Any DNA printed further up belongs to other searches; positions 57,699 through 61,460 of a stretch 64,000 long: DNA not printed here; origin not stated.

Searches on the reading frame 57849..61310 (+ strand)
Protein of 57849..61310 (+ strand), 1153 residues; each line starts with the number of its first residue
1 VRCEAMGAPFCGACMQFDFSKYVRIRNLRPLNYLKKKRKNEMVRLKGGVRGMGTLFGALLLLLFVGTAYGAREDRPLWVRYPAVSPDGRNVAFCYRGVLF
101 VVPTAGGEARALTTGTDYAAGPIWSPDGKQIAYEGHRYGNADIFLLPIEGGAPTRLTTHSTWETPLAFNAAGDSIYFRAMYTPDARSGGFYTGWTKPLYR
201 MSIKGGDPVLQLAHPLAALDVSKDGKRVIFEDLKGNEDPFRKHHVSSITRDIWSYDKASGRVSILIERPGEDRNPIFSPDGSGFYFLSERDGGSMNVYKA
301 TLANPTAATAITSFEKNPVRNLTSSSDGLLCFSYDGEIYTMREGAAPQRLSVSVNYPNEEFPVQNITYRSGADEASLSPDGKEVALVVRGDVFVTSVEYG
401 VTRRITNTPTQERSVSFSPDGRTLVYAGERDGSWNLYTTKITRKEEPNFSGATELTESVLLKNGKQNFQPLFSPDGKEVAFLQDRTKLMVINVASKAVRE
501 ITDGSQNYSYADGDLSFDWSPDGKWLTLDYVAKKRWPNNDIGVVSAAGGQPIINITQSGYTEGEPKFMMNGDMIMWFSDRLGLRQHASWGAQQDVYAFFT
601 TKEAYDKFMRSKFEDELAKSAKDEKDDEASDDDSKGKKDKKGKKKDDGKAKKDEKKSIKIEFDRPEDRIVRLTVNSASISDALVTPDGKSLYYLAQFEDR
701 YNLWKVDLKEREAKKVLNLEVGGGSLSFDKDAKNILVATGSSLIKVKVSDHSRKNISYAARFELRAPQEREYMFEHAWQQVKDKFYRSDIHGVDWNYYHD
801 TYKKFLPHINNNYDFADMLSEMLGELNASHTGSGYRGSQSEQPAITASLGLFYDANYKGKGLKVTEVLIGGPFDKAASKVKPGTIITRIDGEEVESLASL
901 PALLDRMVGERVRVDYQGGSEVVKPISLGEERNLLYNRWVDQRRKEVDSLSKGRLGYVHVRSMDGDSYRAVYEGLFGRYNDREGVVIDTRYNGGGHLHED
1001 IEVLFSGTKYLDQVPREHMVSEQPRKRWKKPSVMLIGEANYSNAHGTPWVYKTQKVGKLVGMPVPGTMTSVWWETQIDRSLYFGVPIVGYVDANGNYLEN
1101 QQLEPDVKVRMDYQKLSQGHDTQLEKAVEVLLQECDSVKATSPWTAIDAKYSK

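Call 13: search_protein_families(library=pfam, proteins=[window:57849-61310:+])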
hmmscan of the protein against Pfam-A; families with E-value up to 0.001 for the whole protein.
window:57849-61310:+ (1153 aa): 8 families
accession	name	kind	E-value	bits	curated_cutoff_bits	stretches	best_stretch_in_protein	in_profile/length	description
PF07676.18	PD40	-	1e-36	124.5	20.9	3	403-437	2-37/38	WD40-like Beta Propeller Repeat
PF14684.11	Tricorn_C1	-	1.8e-24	85.8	24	1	767-824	2-59/59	Tricorn protease C1 domain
PF03572.23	Peptidase_S41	-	2.2e-24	86.4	24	1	954-1109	1-165/165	Peptidase family S41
PF00930.27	DPPIV_N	-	3e-13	49.7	22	0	374-411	47-84/354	Dipeptidyl peptidase IV (DPP IV) N-terminal region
PF25174.1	Beta-prop_THOC3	-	4.3e-08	32.9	305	0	462-528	86-146/272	THOC3 beta-propeller domain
PF14583.12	Pectate_lyase22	-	8.3e-06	25.2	30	0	416-497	42-113/386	Oligogalacturonate lyase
PF16755.11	Beta-prop_NUP159_NUP214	-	0.00012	21.9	29.6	0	413-526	62-162/366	NUP159/214 beta propeller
PF10647.15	Gmad1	-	0.00054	20.3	20.5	0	330-398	70-141/251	Lipoprotein LpqB beta-propeller domain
